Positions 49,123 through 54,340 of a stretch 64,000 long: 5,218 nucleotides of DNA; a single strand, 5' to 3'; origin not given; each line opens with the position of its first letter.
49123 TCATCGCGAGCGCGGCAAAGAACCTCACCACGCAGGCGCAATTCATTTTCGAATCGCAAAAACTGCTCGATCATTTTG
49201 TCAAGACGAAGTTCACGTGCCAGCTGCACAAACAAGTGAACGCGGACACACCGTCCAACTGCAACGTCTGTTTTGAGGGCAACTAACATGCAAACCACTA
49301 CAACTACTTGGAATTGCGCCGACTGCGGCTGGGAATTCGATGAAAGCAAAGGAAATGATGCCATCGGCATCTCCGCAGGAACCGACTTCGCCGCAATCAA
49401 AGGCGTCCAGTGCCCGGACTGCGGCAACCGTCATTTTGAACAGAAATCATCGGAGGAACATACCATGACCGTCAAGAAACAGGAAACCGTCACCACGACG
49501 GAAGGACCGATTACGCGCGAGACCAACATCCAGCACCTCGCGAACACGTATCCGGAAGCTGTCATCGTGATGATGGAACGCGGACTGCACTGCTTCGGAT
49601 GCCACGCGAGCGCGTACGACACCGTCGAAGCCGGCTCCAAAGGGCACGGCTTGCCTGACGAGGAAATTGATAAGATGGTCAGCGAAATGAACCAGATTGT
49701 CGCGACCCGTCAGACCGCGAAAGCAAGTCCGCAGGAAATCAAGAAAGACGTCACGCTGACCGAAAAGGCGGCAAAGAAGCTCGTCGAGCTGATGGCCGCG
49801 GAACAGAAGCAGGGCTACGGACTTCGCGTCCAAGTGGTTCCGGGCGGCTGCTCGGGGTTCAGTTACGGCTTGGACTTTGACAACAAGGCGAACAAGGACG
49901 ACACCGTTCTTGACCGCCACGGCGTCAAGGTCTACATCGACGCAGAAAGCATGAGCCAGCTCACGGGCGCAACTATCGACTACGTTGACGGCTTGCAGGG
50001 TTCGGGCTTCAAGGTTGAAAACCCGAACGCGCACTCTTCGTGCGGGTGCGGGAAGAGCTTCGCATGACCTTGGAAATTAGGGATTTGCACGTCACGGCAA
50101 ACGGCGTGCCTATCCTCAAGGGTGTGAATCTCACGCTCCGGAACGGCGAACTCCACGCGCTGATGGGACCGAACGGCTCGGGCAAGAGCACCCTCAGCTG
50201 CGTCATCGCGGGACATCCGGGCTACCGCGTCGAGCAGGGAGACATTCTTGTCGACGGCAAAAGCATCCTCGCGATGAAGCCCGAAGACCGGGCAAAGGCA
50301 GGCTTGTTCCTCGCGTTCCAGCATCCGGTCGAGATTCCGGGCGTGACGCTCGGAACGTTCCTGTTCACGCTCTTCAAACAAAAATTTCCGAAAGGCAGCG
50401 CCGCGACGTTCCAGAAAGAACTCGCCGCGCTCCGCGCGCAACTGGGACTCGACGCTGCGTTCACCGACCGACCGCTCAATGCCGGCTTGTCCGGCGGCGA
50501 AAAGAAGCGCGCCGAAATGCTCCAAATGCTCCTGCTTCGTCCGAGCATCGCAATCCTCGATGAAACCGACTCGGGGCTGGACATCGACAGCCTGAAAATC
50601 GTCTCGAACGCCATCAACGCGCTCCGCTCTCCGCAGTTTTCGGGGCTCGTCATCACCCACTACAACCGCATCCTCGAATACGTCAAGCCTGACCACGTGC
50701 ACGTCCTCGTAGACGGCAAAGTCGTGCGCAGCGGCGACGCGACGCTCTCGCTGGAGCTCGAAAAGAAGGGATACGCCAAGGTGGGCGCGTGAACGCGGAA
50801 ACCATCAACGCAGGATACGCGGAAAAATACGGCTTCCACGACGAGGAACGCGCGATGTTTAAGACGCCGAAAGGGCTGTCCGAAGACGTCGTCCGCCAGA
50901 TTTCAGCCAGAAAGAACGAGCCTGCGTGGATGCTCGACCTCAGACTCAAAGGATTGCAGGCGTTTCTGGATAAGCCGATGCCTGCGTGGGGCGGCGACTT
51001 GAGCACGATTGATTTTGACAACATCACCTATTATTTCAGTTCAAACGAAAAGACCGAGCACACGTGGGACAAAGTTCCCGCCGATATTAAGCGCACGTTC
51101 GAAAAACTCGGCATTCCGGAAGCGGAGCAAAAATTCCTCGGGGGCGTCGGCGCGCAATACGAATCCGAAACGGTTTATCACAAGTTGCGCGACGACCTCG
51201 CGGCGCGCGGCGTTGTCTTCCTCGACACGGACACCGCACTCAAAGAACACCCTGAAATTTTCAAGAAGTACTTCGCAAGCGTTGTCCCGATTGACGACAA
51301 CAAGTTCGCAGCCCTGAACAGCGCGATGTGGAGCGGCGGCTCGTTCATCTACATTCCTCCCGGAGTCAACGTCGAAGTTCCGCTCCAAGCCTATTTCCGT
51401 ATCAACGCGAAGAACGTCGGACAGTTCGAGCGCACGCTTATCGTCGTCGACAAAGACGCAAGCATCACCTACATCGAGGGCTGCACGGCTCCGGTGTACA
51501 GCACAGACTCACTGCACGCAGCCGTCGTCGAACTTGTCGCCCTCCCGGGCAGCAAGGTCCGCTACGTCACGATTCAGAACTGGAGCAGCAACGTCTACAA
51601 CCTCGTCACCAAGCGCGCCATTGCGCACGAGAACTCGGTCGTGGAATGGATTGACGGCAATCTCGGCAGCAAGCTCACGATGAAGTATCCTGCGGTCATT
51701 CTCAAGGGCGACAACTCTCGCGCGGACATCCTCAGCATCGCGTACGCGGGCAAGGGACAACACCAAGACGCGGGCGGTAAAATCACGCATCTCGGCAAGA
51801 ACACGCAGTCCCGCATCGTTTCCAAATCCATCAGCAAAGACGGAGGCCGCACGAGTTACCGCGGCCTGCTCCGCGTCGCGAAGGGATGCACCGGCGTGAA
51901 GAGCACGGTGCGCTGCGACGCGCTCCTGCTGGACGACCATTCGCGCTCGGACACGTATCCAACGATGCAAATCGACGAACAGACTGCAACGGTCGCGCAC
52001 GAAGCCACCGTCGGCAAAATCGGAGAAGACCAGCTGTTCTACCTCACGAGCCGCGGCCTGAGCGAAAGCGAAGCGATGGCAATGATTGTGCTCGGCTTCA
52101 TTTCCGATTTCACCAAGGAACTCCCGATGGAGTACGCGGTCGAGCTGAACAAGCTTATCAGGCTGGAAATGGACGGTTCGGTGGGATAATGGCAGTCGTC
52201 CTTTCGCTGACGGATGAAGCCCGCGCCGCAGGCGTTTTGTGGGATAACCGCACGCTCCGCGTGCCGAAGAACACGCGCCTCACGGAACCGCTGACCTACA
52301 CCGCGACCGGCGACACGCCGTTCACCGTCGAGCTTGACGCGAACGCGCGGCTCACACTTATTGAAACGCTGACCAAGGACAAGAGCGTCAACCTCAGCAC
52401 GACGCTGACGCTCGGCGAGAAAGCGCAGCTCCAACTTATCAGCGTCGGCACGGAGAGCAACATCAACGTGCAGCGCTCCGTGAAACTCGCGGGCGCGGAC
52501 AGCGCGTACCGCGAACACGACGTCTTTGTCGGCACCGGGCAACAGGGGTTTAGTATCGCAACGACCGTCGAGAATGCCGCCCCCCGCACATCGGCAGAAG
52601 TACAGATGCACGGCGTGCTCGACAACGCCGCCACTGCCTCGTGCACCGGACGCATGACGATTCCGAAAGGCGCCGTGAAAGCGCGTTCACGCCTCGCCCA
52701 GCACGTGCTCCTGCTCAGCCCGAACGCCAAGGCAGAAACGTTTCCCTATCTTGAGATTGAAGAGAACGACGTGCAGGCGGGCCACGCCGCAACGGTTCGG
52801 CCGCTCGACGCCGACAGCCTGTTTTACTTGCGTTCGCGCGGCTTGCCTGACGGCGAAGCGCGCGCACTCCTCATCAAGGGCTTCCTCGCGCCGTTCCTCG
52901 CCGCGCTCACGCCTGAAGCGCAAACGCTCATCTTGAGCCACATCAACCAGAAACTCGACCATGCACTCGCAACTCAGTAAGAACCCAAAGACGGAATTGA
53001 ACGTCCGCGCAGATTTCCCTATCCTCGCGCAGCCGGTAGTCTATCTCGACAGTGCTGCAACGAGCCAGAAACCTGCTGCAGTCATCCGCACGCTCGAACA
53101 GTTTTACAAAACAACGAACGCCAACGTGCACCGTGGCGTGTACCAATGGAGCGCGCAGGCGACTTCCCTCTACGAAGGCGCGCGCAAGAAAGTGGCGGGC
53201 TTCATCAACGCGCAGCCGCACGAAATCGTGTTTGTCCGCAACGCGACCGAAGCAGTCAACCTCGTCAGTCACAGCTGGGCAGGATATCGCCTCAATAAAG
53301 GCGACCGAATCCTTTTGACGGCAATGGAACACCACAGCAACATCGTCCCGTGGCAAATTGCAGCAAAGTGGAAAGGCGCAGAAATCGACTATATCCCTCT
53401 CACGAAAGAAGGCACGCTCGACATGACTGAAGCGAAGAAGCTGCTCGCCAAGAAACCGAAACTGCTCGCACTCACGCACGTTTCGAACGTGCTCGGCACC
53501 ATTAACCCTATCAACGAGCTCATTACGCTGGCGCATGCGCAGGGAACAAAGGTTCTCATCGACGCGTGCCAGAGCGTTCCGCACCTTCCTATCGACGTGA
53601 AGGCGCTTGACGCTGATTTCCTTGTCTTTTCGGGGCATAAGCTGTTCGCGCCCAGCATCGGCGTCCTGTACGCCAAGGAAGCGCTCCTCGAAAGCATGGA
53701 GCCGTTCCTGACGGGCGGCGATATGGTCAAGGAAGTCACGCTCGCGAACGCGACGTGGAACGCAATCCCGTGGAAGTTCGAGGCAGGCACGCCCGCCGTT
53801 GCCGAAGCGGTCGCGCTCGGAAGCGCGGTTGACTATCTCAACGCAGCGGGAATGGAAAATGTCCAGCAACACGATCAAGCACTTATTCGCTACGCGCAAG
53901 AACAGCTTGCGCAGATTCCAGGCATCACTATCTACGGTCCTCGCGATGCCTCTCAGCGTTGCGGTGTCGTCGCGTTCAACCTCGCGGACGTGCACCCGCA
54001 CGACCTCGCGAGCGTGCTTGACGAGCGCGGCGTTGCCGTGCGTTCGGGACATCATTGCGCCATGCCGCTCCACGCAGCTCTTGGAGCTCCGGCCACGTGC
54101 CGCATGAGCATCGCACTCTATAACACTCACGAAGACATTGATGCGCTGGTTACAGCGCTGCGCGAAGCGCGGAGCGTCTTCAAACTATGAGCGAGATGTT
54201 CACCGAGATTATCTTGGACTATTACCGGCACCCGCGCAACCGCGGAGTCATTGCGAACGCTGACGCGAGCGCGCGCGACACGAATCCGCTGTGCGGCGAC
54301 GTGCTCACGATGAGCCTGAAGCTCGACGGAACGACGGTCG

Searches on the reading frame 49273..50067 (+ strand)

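Call 69: search_protein_families(library=pfam, proteins=[window:49273-50067:+], max_evalue=0.01)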
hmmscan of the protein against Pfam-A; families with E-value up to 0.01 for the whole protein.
window:49273-50067:+ (264 aa): 4 families
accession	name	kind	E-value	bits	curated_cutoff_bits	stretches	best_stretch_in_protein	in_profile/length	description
PF01521.26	Fe-S_biosyn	-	2.4e-22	79.7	26.3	1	160-261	3-110/110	Iron-sulphur cluster biosynthesis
PF08984.16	DUF1858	-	7e-10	39.3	32.2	1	80-132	1-58/59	Domain of unknown function (DUF1858)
PF00301.25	Rubredoxin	-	9.3e-09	35.6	23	1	13-52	2-42/47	Rubredoxin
PF01155.25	HypA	-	0.0019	18.7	28.9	1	6-64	64-106/112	Hydrogenase/urease nickel incorporation, metallochaperone, hypA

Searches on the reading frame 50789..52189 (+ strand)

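Call 16: search_protein_families(library=pfam, proteins=[window:50789-52189:+])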
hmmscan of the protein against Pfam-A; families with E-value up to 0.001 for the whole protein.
window:50789-52189:+ (466 aa): 2 families
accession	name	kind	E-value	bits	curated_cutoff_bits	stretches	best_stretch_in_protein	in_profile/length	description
PF01458.23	SUFBD_core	-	3.1e-85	285.7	27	1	203-437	1-232/232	SUF system FeS cluster assembly, SufBD core domain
PF19295.5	SufBD_N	-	2e-09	37.8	23.5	1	135-200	106-171/172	SufBD protein N-terminal region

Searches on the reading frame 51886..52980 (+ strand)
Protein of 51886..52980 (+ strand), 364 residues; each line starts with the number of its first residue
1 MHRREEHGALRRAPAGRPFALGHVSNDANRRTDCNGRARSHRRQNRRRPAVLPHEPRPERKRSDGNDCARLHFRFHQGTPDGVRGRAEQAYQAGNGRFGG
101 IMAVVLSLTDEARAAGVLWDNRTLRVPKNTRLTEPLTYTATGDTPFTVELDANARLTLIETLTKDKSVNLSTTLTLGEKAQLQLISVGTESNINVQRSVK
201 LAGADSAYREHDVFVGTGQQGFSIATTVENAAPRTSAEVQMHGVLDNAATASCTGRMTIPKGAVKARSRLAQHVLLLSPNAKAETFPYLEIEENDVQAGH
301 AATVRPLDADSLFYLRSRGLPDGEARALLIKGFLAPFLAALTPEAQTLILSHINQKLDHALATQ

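Call 16: search_protein_families(library=pfam, proteins=[window:51886-52980:+])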
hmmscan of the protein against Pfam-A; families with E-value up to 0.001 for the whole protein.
window:51886-52980:+ (364 aa): 1 family
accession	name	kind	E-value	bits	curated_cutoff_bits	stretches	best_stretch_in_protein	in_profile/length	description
PF01458.23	SUFBD_core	-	1e-43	149.9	27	1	148-333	44-232/232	SUF system FeS cluster assembly, SufBD core domain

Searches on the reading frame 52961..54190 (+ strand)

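Call 16: search_protein_families(library=pfam, proteins=[window:52961-54190:+])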
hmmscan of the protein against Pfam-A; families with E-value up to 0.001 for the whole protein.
window:52961-54190:+ (409 aa): 4 families
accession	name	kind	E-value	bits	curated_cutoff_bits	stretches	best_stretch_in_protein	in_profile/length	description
PF00266.25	Aminotran_5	-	1.1e-146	489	21.5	1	27-396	1-371/371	Aminotransferase class-V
PF00155.27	Aminotran_1_2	-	5.8e-09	36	19.7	1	72-201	45-185/361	Aminotransferase class I and II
PF01041.23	DegT_DnrJ_EryC1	-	0.00049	19.9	19.8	0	88-206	41-150/360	DegT/DnrJ/EryC1/StrS aminotransferase family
PF22580.2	KYNU_C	-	0.00054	20.4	27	0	303-400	3-90/90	Kynureninase C-terminal domain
